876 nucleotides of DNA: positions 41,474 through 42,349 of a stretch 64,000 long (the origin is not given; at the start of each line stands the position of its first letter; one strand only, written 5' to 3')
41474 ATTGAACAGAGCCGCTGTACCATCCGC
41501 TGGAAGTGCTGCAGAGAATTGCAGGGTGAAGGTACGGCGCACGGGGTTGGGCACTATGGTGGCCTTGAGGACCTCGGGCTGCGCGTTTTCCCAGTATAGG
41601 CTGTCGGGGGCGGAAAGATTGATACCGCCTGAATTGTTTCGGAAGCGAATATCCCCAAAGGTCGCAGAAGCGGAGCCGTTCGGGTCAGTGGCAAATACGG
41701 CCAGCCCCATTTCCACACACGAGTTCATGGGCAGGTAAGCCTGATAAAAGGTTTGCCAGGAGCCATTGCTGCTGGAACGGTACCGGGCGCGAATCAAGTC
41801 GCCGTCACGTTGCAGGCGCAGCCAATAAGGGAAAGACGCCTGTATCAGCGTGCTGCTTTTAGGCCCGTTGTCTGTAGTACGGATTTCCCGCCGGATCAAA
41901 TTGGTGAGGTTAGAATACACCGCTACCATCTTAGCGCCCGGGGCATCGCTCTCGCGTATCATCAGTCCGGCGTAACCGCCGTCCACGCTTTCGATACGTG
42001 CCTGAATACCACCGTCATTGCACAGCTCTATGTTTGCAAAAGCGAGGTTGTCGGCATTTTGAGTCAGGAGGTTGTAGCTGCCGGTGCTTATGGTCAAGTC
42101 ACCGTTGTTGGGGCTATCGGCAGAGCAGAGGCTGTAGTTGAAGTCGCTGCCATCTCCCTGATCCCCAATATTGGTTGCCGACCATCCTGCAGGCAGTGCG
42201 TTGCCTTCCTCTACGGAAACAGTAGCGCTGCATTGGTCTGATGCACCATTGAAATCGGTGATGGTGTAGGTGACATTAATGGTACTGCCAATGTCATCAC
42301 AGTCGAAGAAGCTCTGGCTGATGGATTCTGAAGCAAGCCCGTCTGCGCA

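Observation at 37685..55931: Candidate undescribed locus: cluster of giant modular T9SS cargo proteins sharing exchangeable modules, with its own TPR/AraC regulator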

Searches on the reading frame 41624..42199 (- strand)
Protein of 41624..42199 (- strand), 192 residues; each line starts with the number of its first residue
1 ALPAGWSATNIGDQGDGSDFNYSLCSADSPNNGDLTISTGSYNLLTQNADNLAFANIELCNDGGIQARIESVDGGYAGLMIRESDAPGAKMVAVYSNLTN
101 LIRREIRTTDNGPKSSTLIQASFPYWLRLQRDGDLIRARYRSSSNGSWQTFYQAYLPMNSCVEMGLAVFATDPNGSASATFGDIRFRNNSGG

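Call 11: find_homologous_proteins(query=window:41624-42199:-, max_evalue=0.001)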
Query seq(192 aa) (192 aa): 10 proteins with E <= 0.001 among 144 candidates.
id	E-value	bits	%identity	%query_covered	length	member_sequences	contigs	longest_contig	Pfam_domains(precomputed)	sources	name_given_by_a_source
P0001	2.2e-81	290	68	100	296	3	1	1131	PF18962.8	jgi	jgi:hypothetical protein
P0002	2.3e-68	248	58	98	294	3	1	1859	PF18962.8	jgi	jgi:hypothetical protein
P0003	2.7e-68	247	58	98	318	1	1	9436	PF18962.8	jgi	jgi:hypothetical protein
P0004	1.4e-61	226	59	98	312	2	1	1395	PF18962.8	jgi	jgi:hypothetical protein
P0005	1.2e-50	190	51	98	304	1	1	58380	PF18962.8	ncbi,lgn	-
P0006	7.1e-48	181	50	94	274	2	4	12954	-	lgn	-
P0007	2.3e-39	153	44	96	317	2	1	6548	PF18962.8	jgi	jgi:hypothetical protein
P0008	5.1e-39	152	56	64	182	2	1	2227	-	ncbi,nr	ncbi:MAG: hypothetical protein HRU12_13315, partial [Phaeodactylibacter sp.]|nr:hypothetical protein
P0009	6.0e-38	148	63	58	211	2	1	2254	PF18962.8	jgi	jgi:hypothetical protein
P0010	6.1e-20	90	62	35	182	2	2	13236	PF18962.8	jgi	jgi:hypothetical protein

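Call 12: search_protein_families(library=pfam, proteins=[window:41624-42199:-], max_evalue=10)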
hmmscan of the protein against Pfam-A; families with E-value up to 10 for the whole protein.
seq(192 aa): 2 families
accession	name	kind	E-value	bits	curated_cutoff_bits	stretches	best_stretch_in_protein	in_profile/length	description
PF07081.18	DUF1349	-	0.00064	19.9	32.4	1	77-187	67-177/179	Protein of unknown function (DUF1349)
PF15590.11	Imm27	-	0.19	12.1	27.3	1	128-152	25-50/67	Immunity protein 27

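Call 22: find_related_loci(query=A2, collection=genome_contigs, flank=10000)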
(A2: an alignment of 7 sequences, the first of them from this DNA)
Query A2 (190 aa) in genome_contigs; peptide patterns used: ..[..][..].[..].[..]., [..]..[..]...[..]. (x = any residue, [..] = any of these).
100 stretches matched a pattern; 72 encode a relative of the query (tblastn E <= 1e-3); 63 distinct loci.
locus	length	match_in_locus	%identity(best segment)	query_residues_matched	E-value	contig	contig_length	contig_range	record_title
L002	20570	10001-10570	96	1-190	3e-121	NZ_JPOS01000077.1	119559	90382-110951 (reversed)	Phaeodactylibacter xiamenensis strain KD52 Scaffold1_77, whole genome shotgun sequence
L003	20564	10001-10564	69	1-188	1e-89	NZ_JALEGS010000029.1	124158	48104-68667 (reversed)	MAG: Phaeodactylibacter sp. isolate HH_bin12 k97_47200, whole genome shotgun sequence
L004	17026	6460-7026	69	1-189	3e-88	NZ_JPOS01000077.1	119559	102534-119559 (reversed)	Phaeodactylibacter xiamenensis strain KD52 Scaffold1_77, whole genome shotgun sequence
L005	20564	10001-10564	70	2-189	3e-88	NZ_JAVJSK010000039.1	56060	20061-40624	MAG: Phaeodactylibacter sp. isolate G1-WW12-15 k141_71515, whole genome shotgun sequence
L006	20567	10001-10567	68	1-189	8e-88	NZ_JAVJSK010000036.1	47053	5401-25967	MAG: Phaeodactylibacter sp. isolate G1-WW12-15 k141_2997, whole genome shotgun sequence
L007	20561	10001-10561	68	2-188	8e-86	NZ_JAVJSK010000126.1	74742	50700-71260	MAG: Phaeodactylibacter sp. isolate G1-WW12-15 k141_78699, whole genome shotgun sequence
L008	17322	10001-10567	67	1-189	9e-86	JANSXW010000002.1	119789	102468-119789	MAG: bacterium isolate bin.35 k141_77424_length_119789_cov_71.0068, whole genome shotgun sequence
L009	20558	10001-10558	67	1-186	1e-81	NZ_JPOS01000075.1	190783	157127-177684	Phaeodactylibacter xiamenensis strain KD52 Scaffold1_75, whole genome shotgun sequence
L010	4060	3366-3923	66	1-186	4e-81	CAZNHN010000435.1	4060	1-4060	MAG TPA_asm: uncultured Phaeodactylibacter sp. isolate binchicken_co405_48 genome assembly, contig: NODE_34192_length_40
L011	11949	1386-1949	63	1-188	2e-80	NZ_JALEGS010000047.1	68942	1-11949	MAG: Phaeodactylibacter sp. isolate HH_bin12 k97_70900, whole genome shotgun sequence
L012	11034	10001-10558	66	1-186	1e-80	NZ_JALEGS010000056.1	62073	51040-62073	MAG: Phaeodactylibacter sp. isolate HH_bin12 k97_86278, whole genome shotgun sequence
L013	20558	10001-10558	63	2-187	1e-79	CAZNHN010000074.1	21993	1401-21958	MAG TPA_asm: uncultured Phaeodactylibacter sp. isolate binchicken_co405_48 genome assembly, contig: NODE_3450_length_219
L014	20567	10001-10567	58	1-189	2e-74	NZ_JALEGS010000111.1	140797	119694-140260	MAG: Phaeodactylibacter sp. isolate HH_bin12 k97_153904, whole genome shotgun sequence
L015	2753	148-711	58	1-188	3e-74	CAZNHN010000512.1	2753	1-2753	MAG TPA_asm: uncultured Phaeodactylibacter sp. isolate binchicken_co405_48 genome assembly, contig: NODE_57388_length_27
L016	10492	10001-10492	68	1-164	5e-73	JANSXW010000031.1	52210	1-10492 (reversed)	MAG: bacterium isolate bin.35 k141_611442_length_52210_cov_84.5069, whole genome shotgun sequence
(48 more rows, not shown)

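Call 27: predict_structure(alignment_id=A2)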
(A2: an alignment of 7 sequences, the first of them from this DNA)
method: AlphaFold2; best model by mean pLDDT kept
length: 190 residues; sequences in the alignment: 7
mean_pLDDT: 85.1   pTM: 0.85
mean pLDDT of the five models: 85.1, 80.3, 80.1, 76.0, 73.9
residues with pLDDT >= 90: 89; 70-90: 78; 50-70: 18; < 50: 5
segments of 3 or more residues with pLDDT < 50: 27-31
pLDDT, mean of each block of 10 residues (from residue 1): 84 78 59 78 64 91 94 92 88 90 89 86 85 95 89 93 93 84 84
secondary structure, 60 per line:
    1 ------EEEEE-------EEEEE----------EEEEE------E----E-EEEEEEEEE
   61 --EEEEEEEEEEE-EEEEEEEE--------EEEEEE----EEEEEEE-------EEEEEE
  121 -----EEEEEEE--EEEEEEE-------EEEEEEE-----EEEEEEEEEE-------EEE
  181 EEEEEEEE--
elements in order: E7-11 E19-23 E34-38 E52-60 E63-73 E75-82 E91-96 E101-107 E115-120 E126-132 E135-141 E149-155 E161-170 E178-188

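Call 29: search_protein_representatives(alignment_id=A2)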
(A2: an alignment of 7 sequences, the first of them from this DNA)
Query: 7 sequences, 195 profile positions. Proteins with E-value up to 0.001 (for the whole library): 10096; up to 1e-10: 4673; up to 1e-30: 716. The best 150 are listed.
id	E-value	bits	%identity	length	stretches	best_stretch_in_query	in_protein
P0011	1.4e-124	429.4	-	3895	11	4-194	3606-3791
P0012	1.1e-105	367.8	-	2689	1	1-195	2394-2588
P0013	1.1e-103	361.2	-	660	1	1-195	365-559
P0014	2.0e-101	353.8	-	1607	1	4-194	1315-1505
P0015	1.4e-100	351.1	-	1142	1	1-194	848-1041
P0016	2.0e-100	350.5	-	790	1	1-194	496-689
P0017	2.5e-100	350.3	-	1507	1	4-195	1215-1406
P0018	1.1e-99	348.1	-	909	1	1-194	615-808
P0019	1.5e-99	347.8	-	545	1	1-193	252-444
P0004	1.2e-97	341.4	-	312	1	1-194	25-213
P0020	2.9e-97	340.2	-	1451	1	2-193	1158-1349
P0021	7.4e-97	338.9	-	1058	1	1-193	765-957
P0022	1.1e-96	338.3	-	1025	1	1-194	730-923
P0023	3.8e-95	333.3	-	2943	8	5-193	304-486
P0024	1.4e-92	324.9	-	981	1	1-193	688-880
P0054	2.4e-71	255.6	-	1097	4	3-191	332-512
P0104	4.7e-63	228.6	-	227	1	1-194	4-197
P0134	1.8e-59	216.9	-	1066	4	4-194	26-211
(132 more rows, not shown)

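Call 30: fold_search(model_id=the predicted structure, library=pdb)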
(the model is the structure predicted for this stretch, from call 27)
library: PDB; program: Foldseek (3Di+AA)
matches with E <= 10: 1367; with E <= 0.001: 67
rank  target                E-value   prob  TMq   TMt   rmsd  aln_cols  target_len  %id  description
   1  3o12                  8.5e-09  1.00  0.73  0.75   3.1       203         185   15  The crystal structure of a functionally unknown protein from Saccharomyces cerevisiae. (released 2010-09-15)
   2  3mep_A                6.7e-08  1.00  0.68  0.72   4.1       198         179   15  Crystal Structure of ECA2234 protein from Erwinia carotovora, Northeast Structural Genomics Consortium Target EwR44 (released 2010-04-14)
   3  3mep_C                1.5e-07  1.00  0.62  0.66   3.9       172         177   15  Crystal Structure of ECA2234 protein from Erwinia carotovora, Northeast Structural Genomics Consortium Target EwR44 (released 2010-04-14)
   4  3mep_B                1.7e-07  1.00  0.61  0.65   4.0       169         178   15  Crystal Structure of ECA2234 protein from Erwinia carotovora, Northeast Structural Genomics Consortium Target EwR44 (released 2010-04-14)
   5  3i4i_A                7.4e-05  1.00  0.54  0.49   7.2       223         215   12  Crystal structure of a prokaryotic beta-1,3-1,4-glucanase (lichenase) derived from a mouse hindgut metagenome (released 2010-07-21)
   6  3d6e_A                7.8e-05  1.00  0.48  0.49   7.9       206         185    8  Crystal structure of the engineered 1,3-1,4-beta-glucanase protein from Bacillus licheniformis (released 2009-05-19)
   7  4wv8_C                8.6e-05  1.00  0.52  0.43   8.9       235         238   11  Crystal structure of a recombinant Vatairea macrocarpa seed lectin complexed with lactose (released 2016-01-27)
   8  5sv8_A                1.6e-04  1.00  0.57  0.55   6.3       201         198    8  Crystal Structure of the catalytic nucleophile and surface cysteine mutant of VvEG16 in complex with a xyloglucan olig (released 2016-09-21)
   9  3wvj_B                1.8e-04  1.00  0.57  0.50   6.7       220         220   10  The crystal structure of native glycosidic hydrolase (released 2015-06-24)
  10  2a71_A                1.9e-04  1.00  0.50  0.45   6.2       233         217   12  Crystal structure of Emp47p carbohydrate recognition domain (CRD), orthorhombic crystal form (released 2006-01-31)
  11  1yrz_A                2.0e-04  1.00  0.57  0.23   5.3       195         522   10  Crystal structure of xylan beta-1,4-xylosidase from Bacillus Halodurans C-125 (released 2005-02-22)
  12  1lec_A                2.0e-04  1.00  0.41  0.34  10.2       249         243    9  STRUCTURES OF THE LECTIN IV OF GRIFFONIA SIMPLICIFOLIA AND ITS COMPLEX WITH THE LEWIS B HUMAN BLOOD GROUP DETERMINANT  (released 1994-01-31)
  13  1gbg                  2.5e-04  1.00  0.57  0.52   7.0       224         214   12  BACILLUS LICHENIFORMIS BETA-GLUCANASE (released 1995-12-07)
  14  9iun_K                2.6e-04  1.00  0.47  0.46   5.9       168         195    8  Crystal structure of Trim25 Pspry (released 2025-07-30)
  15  2duo_A                2.6e-04  1.00  0.46  0.37  10.8       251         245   10  Crystal structure of VIP36 exoplasmic/lumenal domain, Ca2+-bound form (released 2007-07-24)
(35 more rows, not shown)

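Call 32: search_protein_families(library=pfam, proteins=[P0013, P0023, P0054, P0104, P0134, P0019], max_evalue=0.01)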
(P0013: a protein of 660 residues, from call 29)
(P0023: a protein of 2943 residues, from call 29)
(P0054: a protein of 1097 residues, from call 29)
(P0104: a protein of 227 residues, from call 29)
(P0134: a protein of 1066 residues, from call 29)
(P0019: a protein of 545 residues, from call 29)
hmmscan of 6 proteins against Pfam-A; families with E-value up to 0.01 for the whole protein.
P0013 (660 aa): 6 families
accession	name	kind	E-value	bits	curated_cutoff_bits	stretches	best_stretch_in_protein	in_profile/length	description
PF02494.22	HYR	-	3.2e-09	37.4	21.7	1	35-114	1-81/81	HYR domain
PF18962.6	Por_Secre_tail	-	3.7e-08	34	27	1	583-647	1-65/75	Secretion system C-terminal sorting domain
PF07081.18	DUF1349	-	0.00086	19.5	32.4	1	494-556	117-177/179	Protein of unknown function (DUF1349)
PF18911.6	PKD_4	-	0.0052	17.2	27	0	89-114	59-85/85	PKD domain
PF22352.2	K319L-like_PKD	-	0.0074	16.7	27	0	93-114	63-84/84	K319L-like, PKD domain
PF13860.13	FlgD_ig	-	0.0086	16.5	27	0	592-646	14-75/79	FlgD Ig-like domain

P0023 (2943 aa): 9 families
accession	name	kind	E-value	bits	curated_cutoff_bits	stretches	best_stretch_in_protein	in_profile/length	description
PF00041.27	fn3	-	4.2e-61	203.6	25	8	1157-1242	2-83/84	Fibronectin type III domain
PF07081.18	DUF1349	-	7.6e-39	133.7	32.4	3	336-483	22-175/179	Protein of unknown function (DUF1349)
PF25059.1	FN3_DSCAM-DSCAML_C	-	2.4e-20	73.1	39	0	136-205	12-80/89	DSCAM/DSCAML C-terminal Fn3-like domain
PF24489.1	Ig_J_second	-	8.1e-19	68.1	27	0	161-211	47-99/105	Tip attachment protein J second Ig-like domain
PF25788.1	Ig_Rha78A_N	-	6.3e-17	62.2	27.4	0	1209-1245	65-102/105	Rha78A-like, N-terminal immunoglobulin domain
PF16655.11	PhoD_N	-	1.5e-13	51.6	30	0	1719-1790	17-79/90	PhoD-like phosphatase, N-terminal domain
PF16656.11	Pur_ac_phosph_N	-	4.2e-13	50.1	30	0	878-953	6-89/93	Purple acid Phosphatase, N-terminal domain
PF19527.4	DUF6055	-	4.6e-11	42.8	27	1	2571-2829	156-391/417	Family of unknown function (DUF6055)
PF18962.6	Por_Secre_tail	-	6.8e-07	29.9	27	1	2870-2930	1-63/75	Secretion system C-terminal sorting domain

P0054 (1097 aa): 4 families
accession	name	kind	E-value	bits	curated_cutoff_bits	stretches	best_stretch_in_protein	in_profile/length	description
PF07081.18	DUF1349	-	9.8e-25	87.7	32.4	4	451-510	117-174/179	Protein of unknown function (DUF1349)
PF17851.8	GH43_C2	-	2.1e-09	37.8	22.7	0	451-509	131-199/203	Beta xylosidase C-terminal Concanavalin A-like domain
PF07679.22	I-set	-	1.8e-07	31.6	23.7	0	289-326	53-89/90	Immunoglobulin I-set domain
PF19410.4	DUF5980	-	8.7e-06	26.5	27.1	0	264-330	23-94/97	Family of unknown function (DUF5980)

P0104 (227 aa): 0 families

P0134 (1066 aa): 2 families
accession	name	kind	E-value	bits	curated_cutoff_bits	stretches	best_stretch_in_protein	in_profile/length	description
PF01833.30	TIG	-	2.6e-26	91.9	20.9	3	216-294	1-82/84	IPT/TIG domain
PF07081.18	DUF1349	-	1.2e-25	90.6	32.4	4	65-209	28-177/179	Protein of unknown function (DUF1349)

P0019 (545 aa): 4 families
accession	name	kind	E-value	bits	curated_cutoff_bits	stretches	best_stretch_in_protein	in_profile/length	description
PF18962.6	Por_Secre_tail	-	1.8e-07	31.8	27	1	469-535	1-67/75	Secretion system C-terminal sorting domain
PF02494.22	HYR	-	0.0045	17.7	21.7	0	143-169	55-81/81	HYR domain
PF07081.18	DUF1349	-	0.0093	16.1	32.4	0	373-424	109-159/179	Protein of unknown function (DUF1349)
PF07622.18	DUF1583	-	0.0094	15.7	22.9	0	381-445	171-236/256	Protein of unknown function (DUF1583) C domain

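Call 74: search_protein_families(library=pfam, proteins=[L008:43-4050:+, L008:4289-10879:+, L004:7296-7919:+, L004:7986-8720:+, L004:8761-10626:+, L002:12071-13144:-, L002:13248-13928:-, L002:15505-16206:-, L002:16326-16982:-], max_evalue=0.001)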
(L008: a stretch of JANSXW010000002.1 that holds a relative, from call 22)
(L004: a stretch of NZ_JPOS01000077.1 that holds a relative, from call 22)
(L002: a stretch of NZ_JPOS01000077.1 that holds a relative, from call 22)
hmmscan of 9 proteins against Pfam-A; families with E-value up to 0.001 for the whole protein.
L008:43-4050:+ (1335 aa): 8 families
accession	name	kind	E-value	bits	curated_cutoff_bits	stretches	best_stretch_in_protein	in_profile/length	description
PF02518.31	HATPase_c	-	4.1e-26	92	26.4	1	927-1043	2-110/111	Histidine kinase-, DNA gyrase B-, and HSP90-like ATPase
PF07494.17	Reg_prop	-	1.2e-24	83.7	20.4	1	550-572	1-23/24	Two component regulator propeller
PF00072.30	Response_reg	-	3.8e-24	85.4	30.2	1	1087-1200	1-110/111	Response regulator receiver domain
PF12833.13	HTH_18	-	4.6e-18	65.7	33.6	1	1253-1332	1-79/80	Helix-turn-helix domain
PF00512.31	HisKA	-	7e-13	48.9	26.9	1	813-879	2-66/66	His Kinase A (phospho-acceptor) domain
PF07495.19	Y_Y_Y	-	9.1e-12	45.1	26.6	1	683-745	2-64/65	Y_Y_Y domain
PF00165.29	HTH_AraC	-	1.6e-10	41.3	26.6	1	1248-1281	9-42/42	Bacterial regulatory helix-turn-helix proteins, AraC family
PF08450.18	SGL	-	9.4e-06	25.8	26.3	0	476-572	4-104/246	SMP-30/Gluconolactonase/LRE-like region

L008:4289-10879:+ (2196 aa): 6 families
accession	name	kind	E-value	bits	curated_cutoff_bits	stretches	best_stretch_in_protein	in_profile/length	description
PF13229.12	Beta_helix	-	1.4e-53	181.2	25.9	5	926-1095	2-157/158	Right handed beta helix region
PF05048.19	NosD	-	1.4e-31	110.1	23.6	6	853-997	45-173/212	Periplasmic copper-binding protein (NosD)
PF02415.23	Chlam_PMP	-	3.6e-15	54.8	20.6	0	1146-1162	3-19/19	Chlamydia polymorphic membrane protein (Chlamydia_PMP) repeat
PF17161.10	DUF5123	-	4.6e-06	28.2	35.1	1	443-556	3-102/113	Domain of unknown function (DUF5123)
PF18962.6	Por_Secre_tail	-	3.7e-05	24.4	27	1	2119-2183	1-65/75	Secretion system C-terminal sorting domain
PF02494.22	HYR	-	0.00014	22.5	21.7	0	1731-1810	2-81/81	HYR domain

L004:7296-7919:+ (207 aa): 0 families

L004:7986-8720:+ (244 aa): 2 families
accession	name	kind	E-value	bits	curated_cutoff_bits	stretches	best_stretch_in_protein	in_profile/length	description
PF00072.30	Response_reg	-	7e-21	74.9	30.2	1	6-116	1-110/111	Response regulator receiver domain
PF04397.21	LytTR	-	1.7e-20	73.4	22.6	1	154-241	4-97/98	LytTr DNA-binding domain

L004:8761-10626:+ (621 aa): 12 families
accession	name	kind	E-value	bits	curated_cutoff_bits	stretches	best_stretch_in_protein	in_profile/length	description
PF07568.18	HisKA_2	-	2.9e-25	88.6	22.3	1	431-504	1-74/76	Histidine kinase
PF13424.12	TPR_12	-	2.3e-23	82.6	30.1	4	162-233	4-76/77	Tetratricopeptide repeat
PF07719.23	TPR_2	-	3.4e-17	61.5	27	0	322-347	1-26/34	Tetratricopeptide repeat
PF00515.34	TPR_1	-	1.7e-15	56.5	27.8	1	245-268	4-27/34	Tetratricopeptide repeat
PF13181.12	TPR_8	-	2.5e-13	49.5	25.7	0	323-347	2-26/34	Tetratricopeptide repeat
PF13374.12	TPR_10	-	4.1e-09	36.6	27.5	0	242-268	2-28/42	Tetratricopeptide repeat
PF13428.12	TPR_14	-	4.5e-08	33.4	23.5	0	322-352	1-31/44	Tetratricopeptide repeat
PF02518.31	HATPase_c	-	1.1e-06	29.5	26.4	1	532-616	6-77/111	Histidine kinase-, DNA gyrase B-, and HSP90-like ATPase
PF13581.12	HATPase_c_2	-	1.4e-05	25.5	27.4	1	522-581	22-80/127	Histidine kinase-like ATPase domain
PF14938.12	SNAP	-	1.6e-05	24.9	25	0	38-143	71-177/282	Soluble NSF attachment protein, SNAP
PF13176.12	TPR_7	-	1.9e-05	24.8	27.9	0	324-349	1-28/36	Tetratricopeptide repeat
PF07536.20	HWE_HK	-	0.00037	21.6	22.8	0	431-484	1-52/83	HWE histidine kinase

L002:12071-13144:- (357 aa): 1 family
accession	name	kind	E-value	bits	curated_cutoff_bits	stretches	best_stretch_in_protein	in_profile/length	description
PF01609.27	DDE_Tnp_1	-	9.3e-10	39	23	1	141-299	66-197/200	Transposase DDE domain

L002:13248-13928:- (226 aa): 0 families

L002:15505-16206:- (233 aa): 1 family
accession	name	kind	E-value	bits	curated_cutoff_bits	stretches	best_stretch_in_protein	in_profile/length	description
PF10677.15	DUF2490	-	1.9e-45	155.3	29.8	1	28-222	2-185/186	Protein of unknown function (DUF2490)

L002:16326-16982:- (218 aa): 1 family
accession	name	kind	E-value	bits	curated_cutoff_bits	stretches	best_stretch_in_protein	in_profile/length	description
PF00484.24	Pro_CA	-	4.9e-32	111.8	25.7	1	94-213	1-128/156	Carbonic anhydrase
